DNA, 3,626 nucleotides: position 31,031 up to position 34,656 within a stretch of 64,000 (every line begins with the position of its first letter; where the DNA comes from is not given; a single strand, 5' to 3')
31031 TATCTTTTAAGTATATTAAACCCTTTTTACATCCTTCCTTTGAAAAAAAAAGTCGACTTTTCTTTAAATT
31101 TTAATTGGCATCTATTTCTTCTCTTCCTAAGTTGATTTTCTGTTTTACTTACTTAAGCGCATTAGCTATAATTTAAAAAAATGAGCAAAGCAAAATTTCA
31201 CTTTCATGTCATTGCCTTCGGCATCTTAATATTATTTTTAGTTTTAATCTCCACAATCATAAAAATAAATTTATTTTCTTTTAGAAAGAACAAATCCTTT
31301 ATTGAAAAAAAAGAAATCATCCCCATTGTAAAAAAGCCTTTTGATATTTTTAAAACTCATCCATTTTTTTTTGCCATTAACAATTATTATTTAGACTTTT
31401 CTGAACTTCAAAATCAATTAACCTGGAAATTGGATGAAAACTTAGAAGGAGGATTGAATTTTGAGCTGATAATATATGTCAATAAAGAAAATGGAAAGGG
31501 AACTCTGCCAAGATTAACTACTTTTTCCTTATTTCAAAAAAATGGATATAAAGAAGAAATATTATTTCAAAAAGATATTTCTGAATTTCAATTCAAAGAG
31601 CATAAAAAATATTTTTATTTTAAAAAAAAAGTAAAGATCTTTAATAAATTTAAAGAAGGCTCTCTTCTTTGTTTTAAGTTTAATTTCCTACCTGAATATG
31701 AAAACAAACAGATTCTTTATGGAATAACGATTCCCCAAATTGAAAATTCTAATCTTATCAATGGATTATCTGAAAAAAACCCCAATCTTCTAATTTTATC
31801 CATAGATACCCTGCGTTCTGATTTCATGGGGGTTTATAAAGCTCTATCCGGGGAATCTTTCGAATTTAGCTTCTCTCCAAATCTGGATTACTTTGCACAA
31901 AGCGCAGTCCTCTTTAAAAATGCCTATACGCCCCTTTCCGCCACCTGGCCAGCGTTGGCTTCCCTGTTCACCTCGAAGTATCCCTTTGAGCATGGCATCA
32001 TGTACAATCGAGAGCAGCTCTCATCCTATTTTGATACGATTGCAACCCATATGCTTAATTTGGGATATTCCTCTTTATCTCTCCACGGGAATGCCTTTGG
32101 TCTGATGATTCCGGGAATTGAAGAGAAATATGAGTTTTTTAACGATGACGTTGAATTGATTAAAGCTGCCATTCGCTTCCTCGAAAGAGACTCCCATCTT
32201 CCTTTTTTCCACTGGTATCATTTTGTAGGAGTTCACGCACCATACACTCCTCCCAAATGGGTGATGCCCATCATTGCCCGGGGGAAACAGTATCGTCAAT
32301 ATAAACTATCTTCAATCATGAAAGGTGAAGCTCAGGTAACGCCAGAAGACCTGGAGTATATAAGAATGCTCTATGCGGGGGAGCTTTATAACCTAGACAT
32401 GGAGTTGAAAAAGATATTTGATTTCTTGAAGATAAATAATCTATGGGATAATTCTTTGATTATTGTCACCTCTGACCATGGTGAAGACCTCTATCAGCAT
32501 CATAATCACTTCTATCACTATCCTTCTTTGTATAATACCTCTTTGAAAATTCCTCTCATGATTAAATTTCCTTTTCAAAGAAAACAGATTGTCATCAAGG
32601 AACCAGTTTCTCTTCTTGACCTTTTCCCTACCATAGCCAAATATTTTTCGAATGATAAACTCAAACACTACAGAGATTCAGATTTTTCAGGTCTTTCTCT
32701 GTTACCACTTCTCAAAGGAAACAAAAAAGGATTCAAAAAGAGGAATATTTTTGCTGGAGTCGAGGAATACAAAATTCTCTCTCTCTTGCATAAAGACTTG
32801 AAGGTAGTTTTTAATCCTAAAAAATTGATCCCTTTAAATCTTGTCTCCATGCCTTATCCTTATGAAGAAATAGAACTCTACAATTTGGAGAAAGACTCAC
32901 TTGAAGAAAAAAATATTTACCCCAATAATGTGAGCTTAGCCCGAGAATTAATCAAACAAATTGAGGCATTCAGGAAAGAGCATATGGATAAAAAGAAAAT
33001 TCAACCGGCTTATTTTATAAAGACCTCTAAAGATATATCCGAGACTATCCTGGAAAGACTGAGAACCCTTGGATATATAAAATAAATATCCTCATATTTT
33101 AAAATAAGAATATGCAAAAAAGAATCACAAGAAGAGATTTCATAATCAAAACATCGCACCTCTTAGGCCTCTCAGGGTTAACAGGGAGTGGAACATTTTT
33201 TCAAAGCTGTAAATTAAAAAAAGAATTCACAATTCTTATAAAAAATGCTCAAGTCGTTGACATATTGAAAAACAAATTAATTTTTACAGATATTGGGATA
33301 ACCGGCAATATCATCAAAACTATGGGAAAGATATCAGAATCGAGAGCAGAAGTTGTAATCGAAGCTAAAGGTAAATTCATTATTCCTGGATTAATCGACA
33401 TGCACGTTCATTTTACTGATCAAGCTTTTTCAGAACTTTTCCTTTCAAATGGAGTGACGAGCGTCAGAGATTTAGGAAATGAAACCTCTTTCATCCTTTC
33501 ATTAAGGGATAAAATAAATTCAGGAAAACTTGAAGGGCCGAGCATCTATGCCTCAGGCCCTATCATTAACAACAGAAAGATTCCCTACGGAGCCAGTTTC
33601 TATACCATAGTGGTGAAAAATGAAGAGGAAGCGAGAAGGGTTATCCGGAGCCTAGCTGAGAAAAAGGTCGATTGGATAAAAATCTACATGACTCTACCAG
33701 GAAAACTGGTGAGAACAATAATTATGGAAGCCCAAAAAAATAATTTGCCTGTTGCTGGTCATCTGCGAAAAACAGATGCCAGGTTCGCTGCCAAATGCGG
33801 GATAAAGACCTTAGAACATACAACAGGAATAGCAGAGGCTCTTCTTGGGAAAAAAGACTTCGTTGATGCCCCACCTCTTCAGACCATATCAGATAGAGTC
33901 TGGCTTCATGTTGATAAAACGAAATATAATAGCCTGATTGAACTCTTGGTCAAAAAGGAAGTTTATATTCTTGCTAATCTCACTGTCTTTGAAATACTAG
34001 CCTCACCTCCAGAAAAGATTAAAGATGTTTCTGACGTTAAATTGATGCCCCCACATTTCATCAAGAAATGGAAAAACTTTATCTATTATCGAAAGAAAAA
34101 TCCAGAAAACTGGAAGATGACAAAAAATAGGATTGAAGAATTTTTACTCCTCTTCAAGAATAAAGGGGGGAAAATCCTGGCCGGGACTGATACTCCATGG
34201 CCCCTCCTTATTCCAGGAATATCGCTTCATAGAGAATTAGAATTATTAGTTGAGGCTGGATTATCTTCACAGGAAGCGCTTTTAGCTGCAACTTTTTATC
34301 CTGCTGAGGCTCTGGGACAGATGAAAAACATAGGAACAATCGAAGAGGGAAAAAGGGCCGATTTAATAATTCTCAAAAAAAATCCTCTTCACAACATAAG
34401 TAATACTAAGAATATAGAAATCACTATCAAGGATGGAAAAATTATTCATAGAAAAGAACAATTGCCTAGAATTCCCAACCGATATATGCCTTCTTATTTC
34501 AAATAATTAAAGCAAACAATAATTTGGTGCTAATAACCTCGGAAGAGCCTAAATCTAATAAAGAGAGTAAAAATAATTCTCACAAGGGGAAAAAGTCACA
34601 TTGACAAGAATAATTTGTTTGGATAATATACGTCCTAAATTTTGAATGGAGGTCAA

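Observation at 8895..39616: About 30 kb envelope-decoration island with GT-C enzymes, Thr-type sulfatase-fold proteins and secreted propeller-BACON proteins, but no polysaccharide export or polymerisation genes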

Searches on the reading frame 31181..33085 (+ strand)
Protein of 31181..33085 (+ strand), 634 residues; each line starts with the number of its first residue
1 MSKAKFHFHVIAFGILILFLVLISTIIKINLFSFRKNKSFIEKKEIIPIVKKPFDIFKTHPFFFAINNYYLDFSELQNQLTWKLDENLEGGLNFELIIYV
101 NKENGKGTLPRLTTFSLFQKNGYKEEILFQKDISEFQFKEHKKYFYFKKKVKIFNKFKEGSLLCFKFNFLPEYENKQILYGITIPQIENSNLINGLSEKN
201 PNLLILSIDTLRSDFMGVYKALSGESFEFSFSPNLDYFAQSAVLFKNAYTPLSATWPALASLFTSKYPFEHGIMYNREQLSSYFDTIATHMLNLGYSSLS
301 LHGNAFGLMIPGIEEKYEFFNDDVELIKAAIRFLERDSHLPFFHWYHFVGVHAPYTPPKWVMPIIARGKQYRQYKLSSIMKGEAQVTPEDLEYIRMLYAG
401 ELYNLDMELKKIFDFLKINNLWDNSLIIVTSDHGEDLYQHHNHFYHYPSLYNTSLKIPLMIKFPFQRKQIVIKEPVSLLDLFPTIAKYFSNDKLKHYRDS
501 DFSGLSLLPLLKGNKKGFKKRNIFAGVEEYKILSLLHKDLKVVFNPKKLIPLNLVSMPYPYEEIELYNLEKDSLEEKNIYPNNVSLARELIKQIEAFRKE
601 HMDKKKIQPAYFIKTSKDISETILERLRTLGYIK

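Call 4: search_protein_families(library=pfam, proteins=[window:31181-33085:+], max_evalue=0.01)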
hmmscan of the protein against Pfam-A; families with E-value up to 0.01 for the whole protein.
window:31181-33085:+ (634 aa): 3 families
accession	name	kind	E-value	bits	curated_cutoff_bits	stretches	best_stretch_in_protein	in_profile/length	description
PF00884.28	Sulfatase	-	1.4e-34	120.3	25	1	201-488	1-298/301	Sulfatase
PF01663.27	Phosphodiest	-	6.5e-10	39.6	23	2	230-277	18-66/342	Type I phosphodiesterase / nucleotide pyrophosphatase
PF16347.10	SGSH_C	-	1.9e-09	38.3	29.3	1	445-598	6-152/154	N-sulphoglucosamine sulphohydrolase, C-terminal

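Call 15: search_protein_families(library=ncbifam, proteins=[window:31181-33085:+], max_evalue=0.001)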
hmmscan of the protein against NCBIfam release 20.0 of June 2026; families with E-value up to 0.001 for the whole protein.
window:31181-33085:+ (634 aa): 5 families
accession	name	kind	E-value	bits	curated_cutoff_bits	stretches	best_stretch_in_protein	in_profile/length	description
NF010322.0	PRK13759.1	equivalog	1.6e-31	109.4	481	2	328-585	187-442/486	arylsulfatase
NF045661.1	HdlasePehA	equivalog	2.6e-25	89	900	2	384-518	270-399/506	phosphoric/sulfuric ester hydrolase PehA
TIGR03417.1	chol_sulfatase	equivalog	1.4e-24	86.9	433.45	2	382-516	239-369/500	choline-sulfatase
NF052527.1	Mn_arylsulf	exception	5.6e-17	61.8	850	2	327-583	184-435/479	manganese-dependent arylsulfatase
NF038282.1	LapC_YejM_PbgA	exception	5.2e-06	25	825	1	395-473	411-485/584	LPS biosynthesis-modulating metalloenzyme YejM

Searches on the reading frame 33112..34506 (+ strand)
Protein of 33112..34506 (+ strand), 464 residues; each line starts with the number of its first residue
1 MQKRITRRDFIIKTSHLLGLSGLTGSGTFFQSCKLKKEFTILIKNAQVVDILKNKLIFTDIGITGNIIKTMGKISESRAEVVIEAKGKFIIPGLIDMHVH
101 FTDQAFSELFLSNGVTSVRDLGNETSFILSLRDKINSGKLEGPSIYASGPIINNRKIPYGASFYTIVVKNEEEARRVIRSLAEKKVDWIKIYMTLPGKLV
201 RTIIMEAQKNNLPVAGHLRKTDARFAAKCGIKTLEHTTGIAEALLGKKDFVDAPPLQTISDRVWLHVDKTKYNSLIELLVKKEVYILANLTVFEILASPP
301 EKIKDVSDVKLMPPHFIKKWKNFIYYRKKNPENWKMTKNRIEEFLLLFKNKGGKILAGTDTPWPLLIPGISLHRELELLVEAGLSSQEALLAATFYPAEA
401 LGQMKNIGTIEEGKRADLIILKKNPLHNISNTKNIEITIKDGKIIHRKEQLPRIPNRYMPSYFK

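Call 4: search_protein_families(library=pfam, proteins=[window:33112-34506:+], max_evalue=0.01)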
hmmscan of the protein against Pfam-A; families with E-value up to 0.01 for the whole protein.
window:33112-34506:+ (464 aa): 2 families
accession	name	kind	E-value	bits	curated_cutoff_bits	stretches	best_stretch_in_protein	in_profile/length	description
PF01979.26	Amidohydro_1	-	2.5e-25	89.9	25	1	89-445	1-345/345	Amidohydrolase family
PF07969.17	Amidohydro_3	-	1.9e-16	61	29.7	2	349-446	363-472/472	Amidohydrolase family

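Call 15: search_protein_families(library=ncbifam, proteins=[window:33112-34506:+], max_evalue=0.001)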
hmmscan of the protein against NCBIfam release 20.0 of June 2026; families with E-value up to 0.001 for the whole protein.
window:33112-34506:+ (464 aa): 70 families (the best 25 are shown)
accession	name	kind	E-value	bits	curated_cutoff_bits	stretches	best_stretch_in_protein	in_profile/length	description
NF051886.1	XaaProDiPepCaul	equivalog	3.9e-32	111.8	500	3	350-445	305-397/398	Xaa-Pro dipeptidase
NF009060.0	PRK12394.1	equivalog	1.3e-17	63.6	442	1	40-123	4-93/381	metallo-dependent hydrolase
NF006689.0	PRK09237.1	equivalog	3.6e-17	62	371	1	38-122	2-93/383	amidohydrolase/deacetylase family metallohydrolase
TIGR01224.1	hutI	equivalog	2.2e-14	53.1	298.15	1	382-443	312-376/377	imidazolonepropionase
NF006560.0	PRK09061.1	subfamily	6.7e-14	51.1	340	1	31-121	18-107/517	amidohydrolase family protein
NF004995.0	PRK06380.1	subfamily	8.5e-14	51.3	567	1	40-109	2-71/418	metal-dependent hydrolase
NF005557.0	PRK07228.1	equivalog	1.4e-13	50.4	522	2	40-103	2-67/445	5'-deoxyadenosine deaminase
TIGR01178.1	ade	equivalog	1.7e-13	49.9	472.5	1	41-118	2-81/552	adenine deaminase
NF006056.0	PRK08204.1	subfamily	2.1e-13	49.9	391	2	41-101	5-67/449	hypothetical protein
NF011990.0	PRK15446.2-6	subfamily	7.7e-13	47.9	233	2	387-449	329-386/390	alpha-D-ribose 1-methylphosphonate 5-triphosphate diphosphatase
NF004839.0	PRK06189.1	equivalog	3.5e-12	45.7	631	1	39-105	3-67/451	allantoinase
NF006839.0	PRK09357.1-4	equivalog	4.9e-12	45.2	576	1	41-106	2-67/422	dihydroorotase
TIGR02318.1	phosphono_phnM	equivalog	1e-11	44.4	390.55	2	43-104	2-60/376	phosphonate metabolism protein PhnM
NF006688.0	PRK09236.1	equivalog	1.2e-11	44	535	1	40-104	3-66/444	dihydroorotase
NF004701.0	PRK06038.1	equivalog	2.4e-11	43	609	1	40-102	5-67/432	N-ethylammeline chlorohydrolase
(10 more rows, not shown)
